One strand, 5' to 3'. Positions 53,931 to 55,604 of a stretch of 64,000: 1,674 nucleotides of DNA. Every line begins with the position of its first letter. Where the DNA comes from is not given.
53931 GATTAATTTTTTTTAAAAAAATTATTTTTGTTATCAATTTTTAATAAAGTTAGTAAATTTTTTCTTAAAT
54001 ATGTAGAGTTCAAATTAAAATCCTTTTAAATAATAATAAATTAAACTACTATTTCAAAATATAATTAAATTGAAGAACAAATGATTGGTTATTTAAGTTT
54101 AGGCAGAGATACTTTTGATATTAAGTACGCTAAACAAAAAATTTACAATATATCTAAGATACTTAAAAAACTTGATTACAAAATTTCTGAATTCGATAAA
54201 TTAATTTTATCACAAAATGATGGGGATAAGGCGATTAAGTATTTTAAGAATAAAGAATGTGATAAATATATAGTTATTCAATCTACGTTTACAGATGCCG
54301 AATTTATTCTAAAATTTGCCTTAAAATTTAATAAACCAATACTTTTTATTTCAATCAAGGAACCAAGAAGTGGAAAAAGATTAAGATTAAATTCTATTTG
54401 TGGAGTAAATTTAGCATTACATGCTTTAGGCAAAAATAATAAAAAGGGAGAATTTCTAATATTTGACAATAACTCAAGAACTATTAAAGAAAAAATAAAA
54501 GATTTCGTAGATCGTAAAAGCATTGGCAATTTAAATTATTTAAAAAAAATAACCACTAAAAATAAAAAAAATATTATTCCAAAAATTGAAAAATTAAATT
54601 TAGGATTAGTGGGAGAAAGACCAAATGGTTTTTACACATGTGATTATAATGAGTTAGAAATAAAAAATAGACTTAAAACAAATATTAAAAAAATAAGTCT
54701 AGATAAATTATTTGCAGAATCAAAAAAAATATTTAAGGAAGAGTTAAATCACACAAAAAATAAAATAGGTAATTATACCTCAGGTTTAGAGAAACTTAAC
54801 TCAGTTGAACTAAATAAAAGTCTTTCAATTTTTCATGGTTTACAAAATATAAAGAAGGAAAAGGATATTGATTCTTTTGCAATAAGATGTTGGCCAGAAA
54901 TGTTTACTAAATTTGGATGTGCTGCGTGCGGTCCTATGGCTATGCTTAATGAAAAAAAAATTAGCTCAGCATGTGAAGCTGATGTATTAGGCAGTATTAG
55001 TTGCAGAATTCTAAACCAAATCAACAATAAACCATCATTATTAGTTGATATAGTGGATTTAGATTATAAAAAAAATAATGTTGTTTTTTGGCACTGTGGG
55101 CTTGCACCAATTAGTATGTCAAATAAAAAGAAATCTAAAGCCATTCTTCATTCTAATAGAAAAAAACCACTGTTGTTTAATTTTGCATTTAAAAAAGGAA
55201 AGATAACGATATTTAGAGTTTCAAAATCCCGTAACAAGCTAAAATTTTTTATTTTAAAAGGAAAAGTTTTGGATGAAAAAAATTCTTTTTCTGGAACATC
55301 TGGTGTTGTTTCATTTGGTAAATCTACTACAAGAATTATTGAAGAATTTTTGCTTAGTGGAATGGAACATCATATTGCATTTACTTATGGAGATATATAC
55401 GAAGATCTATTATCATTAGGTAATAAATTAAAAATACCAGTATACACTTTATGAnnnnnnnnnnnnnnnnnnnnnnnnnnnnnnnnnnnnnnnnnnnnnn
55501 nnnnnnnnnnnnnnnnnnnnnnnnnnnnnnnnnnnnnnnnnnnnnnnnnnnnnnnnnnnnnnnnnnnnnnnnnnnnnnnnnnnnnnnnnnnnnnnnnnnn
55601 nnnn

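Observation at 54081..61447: Sugar cluster built around a split ComD/ComE-type decarboxylase: candidate sulfosugar/sulfonate or otherwise new catabolic route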

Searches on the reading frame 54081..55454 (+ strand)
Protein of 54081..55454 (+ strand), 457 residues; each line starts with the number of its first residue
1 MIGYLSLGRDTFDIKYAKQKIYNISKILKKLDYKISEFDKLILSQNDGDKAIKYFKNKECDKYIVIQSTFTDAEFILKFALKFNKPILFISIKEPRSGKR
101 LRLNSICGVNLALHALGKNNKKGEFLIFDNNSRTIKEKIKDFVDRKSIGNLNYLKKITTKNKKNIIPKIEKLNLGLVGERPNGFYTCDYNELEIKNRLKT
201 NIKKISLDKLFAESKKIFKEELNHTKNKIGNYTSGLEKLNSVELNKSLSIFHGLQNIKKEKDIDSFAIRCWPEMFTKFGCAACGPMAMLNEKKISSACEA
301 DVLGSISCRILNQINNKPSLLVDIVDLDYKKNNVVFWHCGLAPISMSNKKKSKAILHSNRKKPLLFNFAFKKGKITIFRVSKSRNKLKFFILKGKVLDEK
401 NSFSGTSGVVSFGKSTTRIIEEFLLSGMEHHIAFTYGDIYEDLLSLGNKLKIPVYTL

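Call 4: search_protein_families(library=pfam, proteins=[window:54081-55454:+])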
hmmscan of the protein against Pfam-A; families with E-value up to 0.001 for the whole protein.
window:54081-55454:+ (457 aa): 1 family
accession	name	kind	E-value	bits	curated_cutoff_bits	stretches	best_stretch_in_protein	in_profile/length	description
PF02952.23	Fucose_iso_C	-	8.8e-09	35.6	29.3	1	371-454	48-139/143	L-fucose isomerase, C-terminal domain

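Call 5: search_protein_families(library=ncbifam, proteins=[window:54081-55454:+])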
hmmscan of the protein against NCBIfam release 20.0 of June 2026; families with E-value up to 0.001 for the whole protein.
window:54081-55454:+ (457 aa): 1 family
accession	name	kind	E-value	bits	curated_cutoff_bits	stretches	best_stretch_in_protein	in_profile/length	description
NF048012.1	SlpQosIsomSftI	equivalog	2.3e-95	319.9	700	1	2-454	4-440/443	sulfoquinovose isomerase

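Call 9: find_encoding_contigs(protein=window:54081-55454:+, flank=10000, max_places=6)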
Protein window:54081-55454:+ (457 aa): no gene with exactly this product is on record in the collection.

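Call 10: find_homologous_proteins(query=window:54081-55454:+, max_evalue=1e-10)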
Query window:54081-55454:+ (457 aa): 1223 proteins with E <= 1e-10 among 8000 candidates; the best 120 are listed.
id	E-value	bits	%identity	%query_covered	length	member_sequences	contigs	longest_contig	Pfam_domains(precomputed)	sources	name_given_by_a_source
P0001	1.1e-288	975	97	100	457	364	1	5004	PF02952.24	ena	-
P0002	3.2e-263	891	88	100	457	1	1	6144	PF02952.24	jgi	-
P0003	1.6e-262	889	88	100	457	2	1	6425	PF02952.24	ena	-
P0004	1.1e-221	754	99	76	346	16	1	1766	-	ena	-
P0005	1.0e-168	580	59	100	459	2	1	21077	PF02952.24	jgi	jgi:L-fucose isomerase-like protein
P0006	1.2e-168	580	59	100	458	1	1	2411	PF02952.24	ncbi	-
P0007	8.5e-168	577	58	100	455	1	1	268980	PF02952.24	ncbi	-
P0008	8.7e-168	577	59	100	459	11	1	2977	PF02952.24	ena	-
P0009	1.1e-167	576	58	100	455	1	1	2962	PF02952.24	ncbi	-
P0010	4.7e-167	574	58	100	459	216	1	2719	PF02952.24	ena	-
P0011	5.7e-167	574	60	100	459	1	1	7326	PF02952.24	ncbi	-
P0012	6.9e-167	574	58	100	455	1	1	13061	PF02952.24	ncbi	-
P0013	8.0e-167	574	58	100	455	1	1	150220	PF02952.24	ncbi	-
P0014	9.3e-167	573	59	100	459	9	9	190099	PF02952.24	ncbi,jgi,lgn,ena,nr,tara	ncbi:MAG: hypothetical protein CFH15_00153 [Alphaproteobacteria bacterium MarineAlpha5_Bin5]|nr:MAG:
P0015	1.1e-166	573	58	100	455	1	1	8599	PF02952.24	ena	-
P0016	1.1e-166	573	59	100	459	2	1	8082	PF02952.24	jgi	-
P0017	1.2e-166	573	58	100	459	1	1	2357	PF02952.24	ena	-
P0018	3.3e-166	572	58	100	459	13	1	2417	PF02952.24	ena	-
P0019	4.0e-166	571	58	100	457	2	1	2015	PF02952.24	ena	-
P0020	4.3e-166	571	58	100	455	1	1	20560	PF02952.24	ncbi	-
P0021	5.5e-166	571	58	100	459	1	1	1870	PF02952.24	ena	-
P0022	5.6e-166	571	58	100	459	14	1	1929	PF02952.24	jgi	-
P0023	5.6e-166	571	59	100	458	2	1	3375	PF02952.24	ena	-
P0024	6.3e-166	571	58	100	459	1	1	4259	PF02952.24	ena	-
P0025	7.3e-166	571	58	100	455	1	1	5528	PF02952.24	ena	-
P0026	8.0e-166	570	58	100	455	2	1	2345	PF02952.24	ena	-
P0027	9.9e-166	570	58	100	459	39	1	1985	PF02952.24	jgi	-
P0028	1.1e-165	570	58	100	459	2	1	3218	PF02952.24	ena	-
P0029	1.2e-165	570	58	100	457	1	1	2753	PF02952.24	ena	-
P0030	1.3e-165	570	58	100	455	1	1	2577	PF02952.24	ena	-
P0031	1.3e-165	570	58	100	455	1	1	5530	PF02952.24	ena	-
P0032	1.3e-165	570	59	100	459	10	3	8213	PF02952.24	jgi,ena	-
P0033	1.5e-165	569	56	100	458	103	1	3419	PF02952.24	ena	-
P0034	1.7e-165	569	58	100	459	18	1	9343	PF02952.24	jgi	-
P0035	1.8e-165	569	58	100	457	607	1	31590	PF02952.24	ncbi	-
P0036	2.0e-165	569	58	100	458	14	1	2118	PF02952.24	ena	-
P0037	2.0e-165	569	58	100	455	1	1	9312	PF02952.24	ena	-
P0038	2.4e-165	569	60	100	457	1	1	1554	PF02952.24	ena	-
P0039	2.5e-165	569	58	100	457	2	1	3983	PF02952.24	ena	-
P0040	2.7e-165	569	57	100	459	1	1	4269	PF02952.24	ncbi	-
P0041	2.9e-165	569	58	100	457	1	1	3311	PF02952.24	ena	-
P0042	3.0e-165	568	57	100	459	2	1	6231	PF02952.24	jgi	-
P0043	3.1e-165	568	58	100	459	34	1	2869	PF02952.24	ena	-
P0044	4.3e-165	568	57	100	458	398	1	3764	PF02952.24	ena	-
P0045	5.4e-165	568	59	100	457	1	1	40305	PF02952.24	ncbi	-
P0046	6.0e-165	567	59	100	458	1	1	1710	PF02952.24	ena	-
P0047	6.8e-165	567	57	100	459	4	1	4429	PF02952.24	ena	-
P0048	7.3e-165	567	57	100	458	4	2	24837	PF02952.24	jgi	-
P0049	9.1e-165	567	58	100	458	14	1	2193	PF02952.24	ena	-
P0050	1.0e-164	567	59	100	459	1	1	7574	PF02952.24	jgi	-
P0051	1.1e-164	567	59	100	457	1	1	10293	PF02952.24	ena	-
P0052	1.5e-164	566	59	100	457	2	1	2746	PF02952.24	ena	-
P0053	1.7e-164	566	57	100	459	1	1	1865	PF02952.24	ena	-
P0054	1.7e-164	566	58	100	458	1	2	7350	PF02952.24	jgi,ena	-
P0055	2.1e-164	566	58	100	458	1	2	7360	PF02952.24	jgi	jgi:L-fucose isomerase-like protein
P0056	2.3e-164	566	58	100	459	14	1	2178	PF02952.24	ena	-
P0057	2.4e-164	566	59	100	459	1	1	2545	PF02952.24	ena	-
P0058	2.4e-164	565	59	100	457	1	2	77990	PF02952.24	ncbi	-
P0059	2.8e-164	565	57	100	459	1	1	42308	PF02952.24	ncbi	-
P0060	2.9e-164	565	58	100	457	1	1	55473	PF02952.24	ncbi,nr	ncbi:MAG: hypothetical protein CMN00_00805 [Rickettsiales bacterium]|nr:hypothetical protein [Ricket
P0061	3.3e-164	565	57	100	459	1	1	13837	PF02952.24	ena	-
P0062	3.4e-164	565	59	100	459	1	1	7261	PF02952.24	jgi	-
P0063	4.0e-164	565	60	100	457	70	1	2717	PF02952.24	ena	-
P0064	4.2e-164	565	59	100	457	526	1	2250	PF02952.24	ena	-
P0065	4.6e-164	565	58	100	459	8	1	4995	PF02952.24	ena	-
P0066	4.8e-164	565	57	100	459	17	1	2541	PF02952.24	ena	-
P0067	5.8e-164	564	58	100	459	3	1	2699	PF02952.24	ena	-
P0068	5.9e-164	564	58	100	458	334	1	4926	PF02952.24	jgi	-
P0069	6.5e-164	564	58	100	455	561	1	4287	PF02952.24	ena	-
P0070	6.8e-164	564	57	100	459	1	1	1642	PF02952.24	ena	-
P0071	7.0e-164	564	59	100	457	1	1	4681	PF02952.24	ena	-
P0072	8.3e-164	564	58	100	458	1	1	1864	PF02952.24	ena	-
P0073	9.1e-164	564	59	100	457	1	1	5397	PF02952.24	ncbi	-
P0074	1.0e-163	563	57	100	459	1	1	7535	PF02952.24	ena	-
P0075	1.1e-163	563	58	100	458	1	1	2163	PF02952.24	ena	-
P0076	1.2e-163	563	58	100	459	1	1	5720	PF02952.24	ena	-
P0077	1.3e-163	563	58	100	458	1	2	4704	PF02952.24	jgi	-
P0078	1.4e-163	563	57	100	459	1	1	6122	PF02952.24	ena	-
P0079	2.0e-163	563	57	100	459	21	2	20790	PF02952.24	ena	-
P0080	2.1e-163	562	58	100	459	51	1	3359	PF02952.24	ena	-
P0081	2.1e-163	562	58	100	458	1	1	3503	PF02952.24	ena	-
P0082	3.1e-163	562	56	100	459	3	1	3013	PF02952.24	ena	-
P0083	3.2e-163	562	59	100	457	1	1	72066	PF02952.24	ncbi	-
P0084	3.7e-163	562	57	100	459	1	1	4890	PF02952.24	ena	-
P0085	3.7e-163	562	59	100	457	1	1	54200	PF02952.24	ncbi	-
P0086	8.0e-163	560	57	100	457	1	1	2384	PF02952.24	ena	-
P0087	1.0e-162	560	59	100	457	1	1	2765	PF02952.24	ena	-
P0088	1.2e-162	560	58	100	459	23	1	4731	PF02952.24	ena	-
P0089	1.8e-162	559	56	100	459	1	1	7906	PF02952.24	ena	-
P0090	2.5e-162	559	57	100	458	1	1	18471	PF02952.24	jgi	-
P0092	3.6e-162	558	57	100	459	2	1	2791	PF02952.24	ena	-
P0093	4.2e-162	558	57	100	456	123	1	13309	PF02952.24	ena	-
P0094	5.5e-162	558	58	100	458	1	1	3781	PF02952.24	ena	-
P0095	5.8e-162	558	56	100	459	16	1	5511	PF02952.24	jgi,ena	-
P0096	7.3e-162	557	58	100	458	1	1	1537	PF02952.24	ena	-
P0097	1.1e-161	557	58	100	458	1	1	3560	PF02952.24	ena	-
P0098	1.3e-161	557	57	100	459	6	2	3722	PF02952.24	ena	-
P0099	1.3e-161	556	57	100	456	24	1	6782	PF02952.24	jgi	-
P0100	1.3e-161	556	57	100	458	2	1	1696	PF02952.24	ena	-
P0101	3.2e-161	555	56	100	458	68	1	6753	PF02952.24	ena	-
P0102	1.4e-160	553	54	100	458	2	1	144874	PF02952.24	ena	-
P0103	3.4e-160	552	57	100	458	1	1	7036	PF02952.24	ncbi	-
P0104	4.5e-160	551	57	100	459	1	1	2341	PF02952.24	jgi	-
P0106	6.6e-158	544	52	100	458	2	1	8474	PF02952.24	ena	-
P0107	6.6e-158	544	53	100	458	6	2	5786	PF02952.24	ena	-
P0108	2.6e-157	542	51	100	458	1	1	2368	PF02952.24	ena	-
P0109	3.8e-157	542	56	100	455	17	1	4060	PF02952.24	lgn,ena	-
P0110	3.9e-157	542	54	100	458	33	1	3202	PF02952.24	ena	-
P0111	5.8e-157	541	51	100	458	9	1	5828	PF02952.24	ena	-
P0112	6.0e-157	541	54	100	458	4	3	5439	PF02952.24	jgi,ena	-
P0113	7.0e-157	541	51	100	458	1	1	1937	PF02952.24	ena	-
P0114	1.0e-156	540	51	100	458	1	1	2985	PF02952.24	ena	-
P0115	1.1e-156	540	52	100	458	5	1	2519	PF02952.24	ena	-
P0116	2.0e-156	539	51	100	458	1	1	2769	PF02952.24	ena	-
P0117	3.3e-156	539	51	100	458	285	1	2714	PF02952.24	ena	-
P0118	6.2e-156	538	51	100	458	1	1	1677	PF02952.24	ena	-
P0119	7.8e-156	537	51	100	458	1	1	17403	PF02952.24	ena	-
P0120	1.0e-155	537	51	100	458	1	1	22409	PF02952.24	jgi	-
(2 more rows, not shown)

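Call 12: find_encoding_contigs(protein=P0014, flank=10000, max_places=3)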
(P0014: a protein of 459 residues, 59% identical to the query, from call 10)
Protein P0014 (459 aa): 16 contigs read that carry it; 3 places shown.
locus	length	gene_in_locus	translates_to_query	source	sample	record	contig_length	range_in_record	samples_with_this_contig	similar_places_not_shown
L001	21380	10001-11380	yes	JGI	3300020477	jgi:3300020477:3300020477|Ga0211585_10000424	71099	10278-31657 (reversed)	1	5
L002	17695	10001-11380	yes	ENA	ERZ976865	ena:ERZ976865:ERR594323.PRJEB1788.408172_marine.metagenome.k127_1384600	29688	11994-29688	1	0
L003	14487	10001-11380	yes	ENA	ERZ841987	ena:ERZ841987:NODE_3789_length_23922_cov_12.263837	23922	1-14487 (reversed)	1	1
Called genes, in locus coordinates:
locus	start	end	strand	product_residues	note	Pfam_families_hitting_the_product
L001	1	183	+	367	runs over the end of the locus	PF01408:GFO_IDH_MocA, PF02894:GFO_IDH_MocA_C, PF22725:GFO_IDH_MocA_C3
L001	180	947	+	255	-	PF01261:AP_endonuc_2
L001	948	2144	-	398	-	-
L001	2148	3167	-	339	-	PF01408:GFO_IDH_MocA, PF02894:GFO_IDH_MocA_C, PF22725:GFO_IDH_MocA_C3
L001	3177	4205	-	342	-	PF01408:GFO_IDH_MocA, PF02894:GFO_IDH_MocA_C, PF22725:GFO_IDH_MocA_C3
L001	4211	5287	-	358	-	PF03215:Rad17 (weak), PF00005:ABC_tran, PF13304:AAA_21 (faint), PF17912:OB_MalK, PF08402:TOBE_2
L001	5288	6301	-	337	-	PF00389:2-Hacid_dh (weak), PF02826:2-Hacid_dh_C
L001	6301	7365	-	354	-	PF00528:BPD_transp_1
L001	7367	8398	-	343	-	PF00528:BPD_transp_1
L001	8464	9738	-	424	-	PF01547:SBP_bac_1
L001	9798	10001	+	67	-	-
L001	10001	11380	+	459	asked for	PF02952:Fucose_iso_C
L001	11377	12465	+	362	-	PF01408:GFO_IDH_MocA, PF22725:GFO_IDH_MocA_C3, PF02894:GFO_IDH_MocA_C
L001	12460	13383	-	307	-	PF00389:2-Hacid_dh, PF02826:2-Hacid_dh_C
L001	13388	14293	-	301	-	PF00294:PfkB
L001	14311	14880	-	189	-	PF02775:TPP_enzyme_C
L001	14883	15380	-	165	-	PF02776:TPP_enzyme_N (weak)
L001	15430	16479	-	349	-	PF01263:Aldose_epim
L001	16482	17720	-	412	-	PF00528:BPD_transp_1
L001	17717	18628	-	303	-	PF00528:BPD_transp_1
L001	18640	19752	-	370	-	PF02463:SMC_N (faint), PF00005:ABC_tran, PF13304:AAA_21 (faint)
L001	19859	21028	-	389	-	PF13416:SBP_bac_8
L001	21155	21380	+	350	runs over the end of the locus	PF01717:Meth_synt_2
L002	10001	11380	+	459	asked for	PF02952:Fucose_iso_C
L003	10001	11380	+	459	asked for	PF02952:Fucose_iso_C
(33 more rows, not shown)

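Call 13: find_encoding_contigs(protein=P0102, flank=10000, max_places=2)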
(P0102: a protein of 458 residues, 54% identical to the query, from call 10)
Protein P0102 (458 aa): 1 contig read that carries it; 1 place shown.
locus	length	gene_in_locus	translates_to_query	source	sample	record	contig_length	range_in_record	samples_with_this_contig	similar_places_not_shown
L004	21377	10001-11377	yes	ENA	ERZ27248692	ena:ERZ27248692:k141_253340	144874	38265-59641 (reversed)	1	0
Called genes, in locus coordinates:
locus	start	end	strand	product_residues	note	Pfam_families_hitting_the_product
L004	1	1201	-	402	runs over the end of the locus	-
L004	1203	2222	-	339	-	PF01408:GFO_IDH_MocA, PF02894:GFO_IDH_MocA_C, PF22725:GFO_IDH_MocA_C3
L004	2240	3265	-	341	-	PF01408:GFO_IDH_MocA, PF02894:GFO_IDH_MocA_C, PF22725:GFO_IDH_MocA_C3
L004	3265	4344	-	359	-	PF03193:RsgA_GTPase (faint), PF03215:Rad17 (weak), PF00005:ABC_tran, PF13304:AAA_21 (faint), PF17912:OB_MalK (weak), PF08402:TOBE_2 (weak)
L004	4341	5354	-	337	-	PF00389:2-Hacid_dh (weak), PF02826:2-Hacid_dh_C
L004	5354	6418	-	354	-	PF00528:BPD_transp_1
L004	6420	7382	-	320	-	PF00528:BPD_transp_1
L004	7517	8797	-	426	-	PF01547:SBP_bac_1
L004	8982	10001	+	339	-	PF09863:DUF2090 (faint), PF01791:DeoC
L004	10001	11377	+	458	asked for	PF02952:Fucose_iso_C (weak)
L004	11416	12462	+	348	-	PF01408:GFO_IDH_MocA, PF22725:GFO_IDH_MocA_C3, PF02894:GFO_IDH_MocA_C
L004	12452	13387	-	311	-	PF00389:2-Hacid_dh, PF02826:2-Hacid_dh_C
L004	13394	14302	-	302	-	PF00294:PfkB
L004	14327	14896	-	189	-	PF02775:TPP_enzyme_C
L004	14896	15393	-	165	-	PF02776:TPP_enzyme_N (weak)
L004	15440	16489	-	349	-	PF01263:Aldose_epim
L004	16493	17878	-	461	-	PF03023:MurJ, PF01554:MatE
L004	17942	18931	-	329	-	PF00005:ABC_tran, PF08352:oligo_HPY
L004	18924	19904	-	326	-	PF00005:ABC_tran, PF02463:SMC_N (weak), PF13304:AAA_21 (weak), PF08352:oligo_HPY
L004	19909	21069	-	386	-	PF12911:OppC_N, PF00528:BPD_transp_1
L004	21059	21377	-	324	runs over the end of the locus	PF19300:BPD_transp_1_N (weak), PF00528:BPD_transp_1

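Call 16: search_solved_structures(query=window:54081-55454:+, max_evalue=0.01)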
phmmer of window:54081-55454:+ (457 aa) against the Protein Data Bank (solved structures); distinct sequences matched with E-value up to 0.01: 0.

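Call 28: find_related_loci(query=window:54081-55454:+, collection=genome_contigs, flank=10000)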
Query window:54081-55454:+ (457 aa) in genome_contigs; peptide patterns used: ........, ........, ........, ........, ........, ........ (x = any residue, [..] = any of these).
77 stretches matched a pattern; 7 encode a relative of the query (tblastn E <= 1e-3); 7 distinct loci.
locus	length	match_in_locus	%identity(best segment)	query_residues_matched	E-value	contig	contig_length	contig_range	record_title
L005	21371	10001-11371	94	1-457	0e+0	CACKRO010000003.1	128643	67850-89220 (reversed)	MAG: uncultured Alphaproteobacteria bacterium isolate AG-457-D17 genome assembly, contig: AG-457-D17_NODE_3, whole genom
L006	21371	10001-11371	94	1-457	0e+0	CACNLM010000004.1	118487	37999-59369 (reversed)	MAG: uncultured Alphaproteobacteria bacterium isolate AG-893-F05 genome assembly, contig: AG-893-F05_NODE_4, whole genom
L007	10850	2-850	99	175-457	0e+0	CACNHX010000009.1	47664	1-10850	MAG: uncultured Alphaproteobacteria bacterium isolate AG-893-A21 genome assembly, contig: AG-893-A21_NODE_9, whole genom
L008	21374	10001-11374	53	1-457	2e-148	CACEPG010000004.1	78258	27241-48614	uncultured Alphaproteobacteria bacterium isolate AG-404-D18 genome assembly, contig: AG-404-D18_NODE_4, whole genome sho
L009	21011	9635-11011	39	2-457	3e-103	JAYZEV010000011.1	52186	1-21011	MAG: Pseudomonadota bacterium isolate XB_MAG150 DB_MAG150_0011, whole genome shotgun sequence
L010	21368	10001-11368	39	2-454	7e-101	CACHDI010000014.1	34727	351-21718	uncultured Alphaproteobacteria bacterium isolate AG-911-F16 genome assembly, contig: AG-911-F16_NODE_14, whole genome sh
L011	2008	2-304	98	357-457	5e-59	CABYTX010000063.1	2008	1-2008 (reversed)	MAG: uncultured Alphaproteobacteria bacterium isolate AG-894-P19 genome assembly, contig: AG-894-P19_NODE_63, whole geno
